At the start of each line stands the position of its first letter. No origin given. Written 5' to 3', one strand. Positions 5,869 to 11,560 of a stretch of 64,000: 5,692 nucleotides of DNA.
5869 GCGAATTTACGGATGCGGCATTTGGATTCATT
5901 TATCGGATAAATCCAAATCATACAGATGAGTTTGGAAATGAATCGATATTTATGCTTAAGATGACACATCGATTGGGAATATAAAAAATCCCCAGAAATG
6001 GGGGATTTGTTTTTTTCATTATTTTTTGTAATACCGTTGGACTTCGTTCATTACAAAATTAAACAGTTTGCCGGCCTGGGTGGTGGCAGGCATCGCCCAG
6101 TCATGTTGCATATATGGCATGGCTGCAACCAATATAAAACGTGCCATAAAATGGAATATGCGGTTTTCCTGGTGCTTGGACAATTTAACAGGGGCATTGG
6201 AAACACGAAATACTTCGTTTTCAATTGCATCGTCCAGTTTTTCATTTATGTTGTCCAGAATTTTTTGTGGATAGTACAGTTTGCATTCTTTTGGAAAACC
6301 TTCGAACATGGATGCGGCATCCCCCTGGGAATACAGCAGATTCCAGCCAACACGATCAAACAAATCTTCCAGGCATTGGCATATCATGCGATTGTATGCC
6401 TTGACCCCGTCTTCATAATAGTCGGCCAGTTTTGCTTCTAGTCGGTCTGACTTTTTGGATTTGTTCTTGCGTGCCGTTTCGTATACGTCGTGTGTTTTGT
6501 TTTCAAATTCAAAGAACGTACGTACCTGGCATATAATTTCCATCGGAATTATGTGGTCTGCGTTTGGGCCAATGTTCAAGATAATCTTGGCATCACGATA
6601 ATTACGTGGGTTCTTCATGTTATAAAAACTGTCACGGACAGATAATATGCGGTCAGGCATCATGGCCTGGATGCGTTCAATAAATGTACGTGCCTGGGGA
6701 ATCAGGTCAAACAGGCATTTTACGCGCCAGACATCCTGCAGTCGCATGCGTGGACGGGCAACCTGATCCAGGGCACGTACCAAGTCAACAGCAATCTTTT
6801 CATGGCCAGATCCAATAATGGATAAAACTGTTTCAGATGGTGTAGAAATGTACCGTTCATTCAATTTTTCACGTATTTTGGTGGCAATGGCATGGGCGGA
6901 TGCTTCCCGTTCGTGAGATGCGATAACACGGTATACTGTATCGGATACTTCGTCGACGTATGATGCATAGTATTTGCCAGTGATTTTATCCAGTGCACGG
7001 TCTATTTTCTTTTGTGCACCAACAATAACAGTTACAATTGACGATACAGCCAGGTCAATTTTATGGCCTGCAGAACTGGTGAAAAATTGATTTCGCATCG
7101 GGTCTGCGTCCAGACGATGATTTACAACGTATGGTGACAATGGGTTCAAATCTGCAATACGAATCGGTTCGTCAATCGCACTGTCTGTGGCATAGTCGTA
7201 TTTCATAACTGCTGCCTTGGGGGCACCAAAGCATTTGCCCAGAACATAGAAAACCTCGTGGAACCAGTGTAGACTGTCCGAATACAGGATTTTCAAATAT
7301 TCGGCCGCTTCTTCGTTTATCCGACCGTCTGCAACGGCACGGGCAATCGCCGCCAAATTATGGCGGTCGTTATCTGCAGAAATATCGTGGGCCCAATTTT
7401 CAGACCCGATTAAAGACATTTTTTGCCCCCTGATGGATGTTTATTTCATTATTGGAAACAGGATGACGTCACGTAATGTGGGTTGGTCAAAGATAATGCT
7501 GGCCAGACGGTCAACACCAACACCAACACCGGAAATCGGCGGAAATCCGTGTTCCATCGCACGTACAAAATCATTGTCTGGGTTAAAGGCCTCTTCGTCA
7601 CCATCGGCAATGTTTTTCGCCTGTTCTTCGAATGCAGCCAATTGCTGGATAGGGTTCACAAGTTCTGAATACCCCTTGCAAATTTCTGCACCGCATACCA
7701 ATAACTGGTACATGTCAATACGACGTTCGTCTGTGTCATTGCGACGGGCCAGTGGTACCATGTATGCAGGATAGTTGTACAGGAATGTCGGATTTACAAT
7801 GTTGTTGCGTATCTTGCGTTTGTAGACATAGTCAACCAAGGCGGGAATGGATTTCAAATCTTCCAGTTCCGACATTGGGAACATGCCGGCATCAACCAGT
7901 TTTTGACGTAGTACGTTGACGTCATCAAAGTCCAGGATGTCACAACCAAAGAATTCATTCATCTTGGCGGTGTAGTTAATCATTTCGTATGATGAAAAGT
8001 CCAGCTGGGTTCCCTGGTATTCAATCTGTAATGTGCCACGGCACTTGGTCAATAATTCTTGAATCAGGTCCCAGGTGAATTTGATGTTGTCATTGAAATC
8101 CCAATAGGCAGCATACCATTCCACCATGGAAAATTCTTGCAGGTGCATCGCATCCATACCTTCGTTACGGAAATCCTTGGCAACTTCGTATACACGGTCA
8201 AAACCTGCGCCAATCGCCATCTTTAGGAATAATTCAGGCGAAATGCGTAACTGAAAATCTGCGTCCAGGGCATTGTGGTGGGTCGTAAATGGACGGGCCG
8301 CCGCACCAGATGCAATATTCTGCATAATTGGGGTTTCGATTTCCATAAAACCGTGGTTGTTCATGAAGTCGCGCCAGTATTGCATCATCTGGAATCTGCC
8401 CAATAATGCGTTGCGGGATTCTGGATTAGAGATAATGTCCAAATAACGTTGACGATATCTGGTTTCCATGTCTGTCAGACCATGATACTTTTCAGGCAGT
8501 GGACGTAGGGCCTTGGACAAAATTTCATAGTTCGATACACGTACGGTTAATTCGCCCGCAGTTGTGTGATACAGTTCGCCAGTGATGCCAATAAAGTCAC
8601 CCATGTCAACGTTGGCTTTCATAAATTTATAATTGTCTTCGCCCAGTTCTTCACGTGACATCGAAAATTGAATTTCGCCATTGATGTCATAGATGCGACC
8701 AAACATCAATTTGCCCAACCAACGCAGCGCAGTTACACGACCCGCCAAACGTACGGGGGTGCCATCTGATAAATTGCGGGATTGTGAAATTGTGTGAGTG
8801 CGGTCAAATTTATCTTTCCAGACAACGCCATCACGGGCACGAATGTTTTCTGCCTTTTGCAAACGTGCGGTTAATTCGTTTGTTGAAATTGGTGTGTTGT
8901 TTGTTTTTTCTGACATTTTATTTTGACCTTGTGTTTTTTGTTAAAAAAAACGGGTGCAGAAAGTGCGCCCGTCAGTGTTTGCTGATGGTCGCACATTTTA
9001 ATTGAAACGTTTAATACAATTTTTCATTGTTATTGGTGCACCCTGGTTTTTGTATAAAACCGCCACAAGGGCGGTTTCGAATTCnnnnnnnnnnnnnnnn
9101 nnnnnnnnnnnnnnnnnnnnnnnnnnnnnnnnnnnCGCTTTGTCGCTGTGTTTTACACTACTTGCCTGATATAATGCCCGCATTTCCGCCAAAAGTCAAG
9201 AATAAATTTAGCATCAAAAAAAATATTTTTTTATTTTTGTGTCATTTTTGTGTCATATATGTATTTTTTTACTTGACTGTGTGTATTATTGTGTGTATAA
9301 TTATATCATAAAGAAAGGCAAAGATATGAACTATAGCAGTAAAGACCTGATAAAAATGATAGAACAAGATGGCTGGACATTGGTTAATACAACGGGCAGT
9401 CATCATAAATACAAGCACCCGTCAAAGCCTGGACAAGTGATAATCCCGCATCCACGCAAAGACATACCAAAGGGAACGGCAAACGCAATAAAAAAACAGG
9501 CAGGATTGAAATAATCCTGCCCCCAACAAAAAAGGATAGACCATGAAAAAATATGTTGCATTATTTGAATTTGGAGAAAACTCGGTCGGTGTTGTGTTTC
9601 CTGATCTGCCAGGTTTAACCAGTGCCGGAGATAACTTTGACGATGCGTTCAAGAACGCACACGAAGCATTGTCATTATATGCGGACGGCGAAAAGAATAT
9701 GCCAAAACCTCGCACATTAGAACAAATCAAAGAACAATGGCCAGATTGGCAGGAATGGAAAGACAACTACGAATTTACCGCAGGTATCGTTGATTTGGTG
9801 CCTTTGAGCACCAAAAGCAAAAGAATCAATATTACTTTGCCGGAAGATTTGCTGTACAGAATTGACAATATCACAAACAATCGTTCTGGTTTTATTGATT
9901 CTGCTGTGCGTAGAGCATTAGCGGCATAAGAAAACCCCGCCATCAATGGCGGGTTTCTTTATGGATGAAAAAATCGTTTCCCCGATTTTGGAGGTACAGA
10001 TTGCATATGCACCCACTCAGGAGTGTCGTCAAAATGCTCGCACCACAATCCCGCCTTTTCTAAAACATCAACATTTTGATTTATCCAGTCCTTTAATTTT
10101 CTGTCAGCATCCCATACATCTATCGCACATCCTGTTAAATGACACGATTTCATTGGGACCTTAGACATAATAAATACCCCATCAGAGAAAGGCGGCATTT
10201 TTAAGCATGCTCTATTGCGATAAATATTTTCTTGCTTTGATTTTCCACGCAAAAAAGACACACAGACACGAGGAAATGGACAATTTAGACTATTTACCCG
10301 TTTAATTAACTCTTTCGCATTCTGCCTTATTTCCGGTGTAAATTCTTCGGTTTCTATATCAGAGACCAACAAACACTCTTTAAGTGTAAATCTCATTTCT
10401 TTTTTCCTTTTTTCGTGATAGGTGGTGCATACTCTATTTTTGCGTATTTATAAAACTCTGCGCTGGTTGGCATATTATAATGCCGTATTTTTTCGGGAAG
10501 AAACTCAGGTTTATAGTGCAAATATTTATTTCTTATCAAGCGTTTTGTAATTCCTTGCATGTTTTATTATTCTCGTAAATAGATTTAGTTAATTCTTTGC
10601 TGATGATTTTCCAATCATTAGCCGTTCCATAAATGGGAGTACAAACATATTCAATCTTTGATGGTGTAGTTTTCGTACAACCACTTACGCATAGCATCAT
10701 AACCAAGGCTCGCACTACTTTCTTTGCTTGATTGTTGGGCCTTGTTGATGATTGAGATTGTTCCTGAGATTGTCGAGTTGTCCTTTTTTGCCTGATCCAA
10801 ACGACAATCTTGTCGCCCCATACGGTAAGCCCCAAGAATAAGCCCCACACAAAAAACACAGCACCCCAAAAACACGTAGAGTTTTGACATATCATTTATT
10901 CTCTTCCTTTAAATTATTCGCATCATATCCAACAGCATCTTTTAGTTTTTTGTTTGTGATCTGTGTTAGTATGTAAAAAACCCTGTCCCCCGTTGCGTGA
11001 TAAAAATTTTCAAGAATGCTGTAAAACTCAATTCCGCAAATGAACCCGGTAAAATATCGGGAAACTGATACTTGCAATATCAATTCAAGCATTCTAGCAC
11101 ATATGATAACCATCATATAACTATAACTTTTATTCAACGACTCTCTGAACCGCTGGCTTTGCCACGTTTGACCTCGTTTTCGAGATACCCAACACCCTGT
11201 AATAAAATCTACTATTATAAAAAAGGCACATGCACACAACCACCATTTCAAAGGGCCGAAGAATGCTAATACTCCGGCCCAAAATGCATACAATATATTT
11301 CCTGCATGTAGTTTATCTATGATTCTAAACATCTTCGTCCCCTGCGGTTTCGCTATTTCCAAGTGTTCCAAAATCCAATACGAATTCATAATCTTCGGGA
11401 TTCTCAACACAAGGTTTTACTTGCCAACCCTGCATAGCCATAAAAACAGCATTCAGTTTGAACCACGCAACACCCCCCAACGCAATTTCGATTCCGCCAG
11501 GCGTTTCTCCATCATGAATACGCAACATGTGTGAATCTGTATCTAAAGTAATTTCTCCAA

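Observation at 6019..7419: Stand-alone 466-aa protein with a RelA/SpoT-like (p)ppGpp/(p)ppApp synthetase core: candidate toxSAS-type defence or effector protein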

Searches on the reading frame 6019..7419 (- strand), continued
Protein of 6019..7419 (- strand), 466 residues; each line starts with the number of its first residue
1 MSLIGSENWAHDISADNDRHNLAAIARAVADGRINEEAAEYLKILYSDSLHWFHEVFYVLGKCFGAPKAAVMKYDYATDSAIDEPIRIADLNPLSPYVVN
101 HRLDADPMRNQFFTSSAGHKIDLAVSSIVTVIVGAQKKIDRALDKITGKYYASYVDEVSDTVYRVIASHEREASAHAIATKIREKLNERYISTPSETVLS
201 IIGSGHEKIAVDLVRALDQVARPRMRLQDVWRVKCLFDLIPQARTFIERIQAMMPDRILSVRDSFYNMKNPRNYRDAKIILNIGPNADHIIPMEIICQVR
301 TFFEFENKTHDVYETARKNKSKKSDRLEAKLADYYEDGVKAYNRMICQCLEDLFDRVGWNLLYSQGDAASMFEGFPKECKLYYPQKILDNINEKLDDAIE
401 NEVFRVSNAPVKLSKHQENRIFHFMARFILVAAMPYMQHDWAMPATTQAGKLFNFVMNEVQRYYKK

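Call 59: predict_structure(alignment_id=A4)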
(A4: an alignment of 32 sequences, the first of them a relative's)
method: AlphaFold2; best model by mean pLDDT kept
length: 469 residues; sequences in the alignment: 32
mean_pLDDT: 90.6   pTM: 0.87
mean pLDDT of the five models: 90.6, 90.1, 90.0, 89.7, 88.2
residues with pLDDT >= 90: 335; 70-90: 119; 50-70: 5; < 50: 10
segments of 3 or more residues with pLDDT < 50: 460-469
pLDDT, mean of each block of 10 residues (from residue 1): 80 92 95 96 93 93 91 93 90 90 91 93 95 92 86 84 83 84 94 96 88 83 91 91 88 91 96 92 85 90 95 96 98 95 95 97 94 93 96 93 93 97 96 97 95 72 43
secondary structure, 60 per line:
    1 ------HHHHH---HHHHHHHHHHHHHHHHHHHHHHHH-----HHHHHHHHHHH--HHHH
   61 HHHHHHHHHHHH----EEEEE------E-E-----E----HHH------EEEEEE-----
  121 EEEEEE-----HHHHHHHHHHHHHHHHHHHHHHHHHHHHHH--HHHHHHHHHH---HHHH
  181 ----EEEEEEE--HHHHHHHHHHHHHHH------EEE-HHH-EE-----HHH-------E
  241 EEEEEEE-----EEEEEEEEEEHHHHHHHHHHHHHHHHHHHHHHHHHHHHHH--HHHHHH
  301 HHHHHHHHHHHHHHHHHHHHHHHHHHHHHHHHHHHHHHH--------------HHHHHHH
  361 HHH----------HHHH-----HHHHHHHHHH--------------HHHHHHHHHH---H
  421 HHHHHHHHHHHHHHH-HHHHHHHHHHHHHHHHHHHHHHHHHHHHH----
elements in order: H7-11 H15-38 H44-54 H57-72 E77-81 E110-115 E121-126 H132-161 H164-173 H177-180 E185-191 H194-208 E215-217 E240-247 E253-262 H263-292 H295-339 H354-363 H374-377 H383-392 H407-416 H420-435 H437-465

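Call 61: fold_search(model_id=the predicted structure, library=pdb)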
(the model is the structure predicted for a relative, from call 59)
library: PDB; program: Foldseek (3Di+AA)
matches with E <= 10: 375; with E <= 0.001: 23
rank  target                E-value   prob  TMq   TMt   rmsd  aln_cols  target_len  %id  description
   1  5dec_B                4.7e-05  1.00  0.18  0.41  16.3       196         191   15  Crystal structure of the small alarmone synthetase 1 from Bacillus subtilis (released 2015-10-28)
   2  6fgx_A                5.2e-05  1.00  0.19  0.42  18.1       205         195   16  Crystal structure of the small alarmone synthethase 2 from Staphylococcus aureus bound to AMPCPP (released 2018-02-07)
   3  6fgj_A                5.5e-05  1.00  0.19  0.43  18.5       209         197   18  Crystal structure of the small alarmone synthethase 2 from Staphylococcus aureus (released 2018-02-07)
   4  5ded_G                6.1e-05  1.00  0.21  0.49  17.8       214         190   15  Crystal structure of the small alarmone synthethase 1 from Bacillus subtilis bound to its product pppGpp (released 2015-10-28)
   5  5ded_F                7.5e-05  1.00  0.16  0.36  17.8       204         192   16  Crystal structure of the small alarmone synthethase 1 from Bacillus subtilis bound to its product pppGpp (released 2015-10-28)
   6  3l9d_A                7.5e-05  1.00  0.18  0.35  16.5       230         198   17  The Crystal Structure of smu.1046c from Streptococcus mutans UA159 (released 2011-01-12)
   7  5dec_D                9.3e-05  1.00  0.17  0.40  16.5       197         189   15  Crystal structure of the small alarmone synthetase 1 from Bacillus subtilis (released 2015-10-28)
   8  5ded_H                1.1e-04  1.00  0.18  0.40  18.3       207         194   14  Crystal structure of the small alarmone synthethase 1 from Bacillus subtilis bound to its product pppGpp (released 2015-10-28)
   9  2be3_A                1.1e-04  1.00  0.18  0.35  16.1       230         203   16  Structure of a GTP Pyrophosphokinase Family Protein from Streptococcus pneumoniae (released 2005-12-06)
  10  6ex0_B                1.6e-04  1.00  0.18  0.41  18.0       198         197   17  Crystal structure of RelP (SAS2) from Staphylococcus aureus bound to pppGpp in the post-catalytic state (released 2018-01-24)
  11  6ewz_A                1.6e-04  1.00  0.19  0.41  18.5       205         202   17  Crystal structure of RelP (SAS2) from Staphylococcus aureus bound to AMPCPP and GTP in the pre-catalytic state (released 2018-01-24)
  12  5dec_A                1.6e-04  1.00  0.17  0.35  17.0       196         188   14  Crystal structure of the small alarmone synthetase 1 from Bacillus subtilis (released 2015-10-28)
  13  6ewz_B                1.7e-04  1.00  0.19  0.42  18.5       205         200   18  Crystal structure of RelP (SAS2) from Staphylococcus aureus bound to AMPCPP and GTP in the pre-catalytic state (released 2018-01-24)
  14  6fgj_B                1.9e-04  1.00  0.18  0.41  18.6       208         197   17  Crystal structure of the small alarmone synthethase 2 from Staphylococcus aureus (released 2018-02-07)
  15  5ded_C                2.2e-04  1.00  0.18  0.40  17.1       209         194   15  Crystal structure of the small alarmone synthethase 1 from Bacillus subtilis bound to its product pppGpp (released 2015-10-28)
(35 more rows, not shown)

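Call 66: search_solved_structures(query=A5, max_evalue=10, show_alignments=5)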
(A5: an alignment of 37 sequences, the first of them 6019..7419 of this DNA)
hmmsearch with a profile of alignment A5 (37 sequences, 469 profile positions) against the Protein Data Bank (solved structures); distinct sequences matched with E-value up to 10: 1.
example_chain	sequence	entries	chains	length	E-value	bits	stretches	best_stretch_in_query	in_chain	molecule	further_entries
2dme_A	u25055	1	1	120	0.13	14.4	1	51-94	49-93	PHD finger protein 3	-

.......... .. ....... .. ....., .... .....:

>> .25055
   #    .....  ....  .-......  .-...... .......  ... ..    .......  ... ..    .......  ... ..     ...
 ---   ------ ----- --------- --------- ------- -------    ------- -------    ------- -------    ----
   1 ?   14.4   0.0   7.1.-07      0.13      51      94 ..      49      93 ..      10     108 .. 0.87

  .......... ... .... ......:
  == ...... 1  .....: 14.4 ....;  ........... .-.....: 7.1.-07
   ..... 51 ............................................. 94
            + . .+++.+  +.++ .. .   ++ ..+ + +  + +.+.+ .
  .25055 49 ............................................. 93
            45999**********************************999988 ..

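Call 80: fold_search(model_id=the predicted structure, library=viral)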
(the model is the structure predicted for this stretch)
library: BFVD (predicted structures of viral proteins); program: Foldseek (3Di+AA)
matches with E <= 10: 104; with E <= 0.001: 1
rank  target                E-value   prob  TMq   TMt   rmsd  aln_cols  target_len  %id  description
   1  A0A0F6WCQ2            9.2e-04  1.00  0.22  0.40  16.3       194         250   12  RelA/SpoT family protein [Sinorhizobium phage phiN3]
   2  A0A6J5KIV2            3.0e-03  1.00  0.21  0.09   4.0       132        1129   20  DdrB-like domain-containing protein [uncultured Caudovirales phage]
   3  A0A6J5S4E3            4.2e-03  0.99  0.16  0.18  18.6       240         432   12  RelA/SpoT [uncultured Caudovirales phage]
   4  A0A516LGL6            7.0e-03  0.99  0.21  0.08  19.8       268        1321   13  (no name in the UniProt tables at hand)
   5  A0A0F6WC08            7.3e-03  1.00  0.21  0.70   2.6       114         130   17  Uncharacterized protein [Sinorhizobium phage phiM7]
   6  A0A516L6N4            9.3e-03  0.91  0.24  0.11  31.1       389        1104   12  (no name in the UniProt tables at hand)
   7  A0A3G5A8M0            1.3e-02  1.00  0.21  0.14  16.7       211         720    9  Glycosyltransferase [Hyperionvirus sp.]
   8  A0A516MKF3            1.6e-02  0.99  0.19  0.16  15.6       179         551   16  (no name in the UniProt tables at hand)
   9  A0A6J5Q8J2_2          2.3e-02  0.97  0.20  0.09  19.8       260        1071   13  RelA/SpoT [uncultured Caudovirales phage]
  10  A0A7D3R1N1            2.6e-02  1.00  0.21  0.52   7.0       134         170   14  Nucleotidyltransferase relA/spot protein [Fadolivirus FV1/VV64]
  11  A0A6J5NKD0            3.0e-02  0.97  0.19  0.08  15.9       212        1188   12  Uncharacterized protein [uncultured Caudovirales phage]
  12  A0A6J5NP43            3.5e-02  0.60  0.21  0.10  23.1       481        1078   13  Uncharacterized protein [uncultured Caudovirales phage]
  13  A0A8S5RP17            5.1e-02  0.98  0.20  0.42  17.7       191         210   15  GTP pyrophosphokinase YjbM [virus sp. ctBS918]
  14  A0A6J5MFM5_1          1.2e-01  0.84  0.21  0.11  18.4       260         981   10  ART-PolyVal-like domain-containing protein [uncultured Caudovirales phage]
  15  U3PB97                2.4e-01  0.66  0.14  0.33   9.6       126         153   12  Uncharacterized protein [Burkholderia phage JG068]
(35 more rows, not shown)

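Call 81: search_protein_families(library=phrogs, proteins=[window:6019-7419:-, P0154], max_evalue=1)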
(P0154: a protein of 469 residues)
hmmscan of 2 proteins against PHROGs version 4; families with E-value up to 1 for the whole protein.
window:6019-7419:- (466 aa): 2 families
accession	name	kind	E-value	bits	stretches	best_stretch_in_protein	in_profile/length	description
phrog_28904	-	unknown function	0.024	15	0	291-346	74-129/296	-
phrog_8936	-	unknown function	0.14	13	0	309-350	92-131/179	-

P0154 (469 aa): 4 families
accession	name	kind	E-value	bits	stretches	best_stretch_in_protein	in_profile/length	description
phrog_31691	-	unknown function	0.018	16.1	1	191-214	18-41/50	-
phrog_21564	-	unknown function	0.058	14.7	1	376-445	23-89/96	-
phrog_12178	-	unknown function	0.074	13.7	1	347-371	58-82/111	-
phrog_12550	-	unknown function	0.25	12.6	1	217-252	12-48/56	-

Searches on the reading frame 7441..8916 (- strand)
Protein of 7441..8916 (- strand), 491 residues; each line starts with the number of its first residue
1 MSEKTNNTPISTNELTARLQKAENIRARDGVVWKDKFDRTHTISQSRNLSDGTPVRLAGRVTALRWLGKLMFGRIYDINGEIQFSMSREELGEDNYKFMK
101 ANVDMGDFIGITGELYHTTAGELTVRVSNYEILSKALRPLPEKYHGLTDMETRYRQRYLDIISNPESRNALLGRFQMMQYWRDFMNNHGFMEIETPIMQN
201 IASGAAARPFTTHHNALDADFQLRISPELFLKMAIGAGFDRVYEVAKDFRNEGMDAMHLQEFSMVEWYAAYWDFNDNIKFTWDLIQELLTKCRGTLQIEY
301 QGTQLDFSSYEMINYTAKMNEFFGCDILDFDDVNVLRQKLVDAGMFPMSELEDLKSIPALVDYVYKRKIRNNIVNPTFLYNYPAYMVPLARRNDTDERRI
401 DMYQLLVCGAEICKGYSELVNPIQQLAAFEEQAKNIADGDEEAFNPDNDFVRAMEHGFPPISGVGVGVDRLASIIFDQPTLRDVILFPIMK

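Call 12: search_protein_families(library=pfam, proteins=[window:7441-8916:-], max_evalue=0.001)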
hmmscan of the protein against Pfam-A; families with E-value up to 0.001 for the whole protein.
window:7441-8916:- (491 aa): 2 families
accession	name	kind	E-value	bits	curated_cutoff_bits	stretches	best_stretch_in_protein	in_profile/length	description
PF00152.25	tRNA-synt_2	-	2.1e-74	250.8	25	1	149-490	1-307/308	tRNA synthetases class II (D, K and N)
PF01336.31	tRNA_anti-codon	-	4.4e-09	36.6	27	1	55-133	1-75/75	OB-fold nucleic acid binding domain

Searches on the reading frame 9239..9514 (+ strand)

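Call 12: search_protein_families(library=pfam, proteins=[window:9239-9514:+], max_evalue=0.001)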
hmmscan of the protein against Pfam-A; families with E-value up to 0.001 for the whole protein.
window:9239-9514:+ (91 aa): 1 family
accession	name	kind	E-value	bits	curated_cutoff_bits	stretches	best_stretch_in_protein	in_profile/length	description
PF07927.17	HicA_toxin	-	2.9e-22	79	27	1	35-90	2-58/58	HicA toxin of bacterial toxin-antitoxin,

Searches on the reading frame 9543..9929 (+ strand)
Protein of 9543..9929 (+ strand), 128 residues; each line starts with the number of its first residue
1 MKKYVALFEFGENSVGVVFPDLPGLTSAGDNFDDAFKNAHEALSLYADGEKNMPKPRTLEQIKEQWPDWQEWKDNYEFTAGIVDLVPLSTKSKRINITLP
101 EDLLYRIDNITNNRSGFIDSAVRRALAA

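Call 12: search_protein_families(library=pfam, proteins=[window:9543-9929:+], max_evalue=0.001)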
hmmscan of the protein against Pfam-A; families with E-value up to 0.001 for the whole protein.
window:9543-9929:+ (128 aa): 2 families
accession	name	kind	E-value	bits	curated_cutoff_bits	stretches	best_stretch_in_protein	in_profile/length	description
PF15919.11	HicB_lk_antitox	-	8.1e-23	81.3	27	1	12-119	9-120/123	HicB_like antitoxin of bacterial toxin-antitoxin system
PF07878.17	RHH_5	-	0.00029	21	26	0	92-107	1-16/43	CopG-like RHH_1 or ribbon-helix-helix domain, RHH_5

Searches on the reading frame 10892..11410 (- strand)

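Call 12: search_protein_families(library=pfam, proteins=[window:10892-11410:-], max_evalue=0.001)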
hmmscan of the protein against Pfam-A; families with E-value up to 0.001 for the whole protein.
window:10892-11410:- (172 aa): 1 family
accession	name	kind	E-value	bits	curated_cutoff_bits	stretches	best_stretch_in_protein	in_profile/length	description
PF05105.17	Phage_holin_4_1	-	5.2e-14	52.8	22.2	1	49-138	5-98/116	Bacteriophage holin family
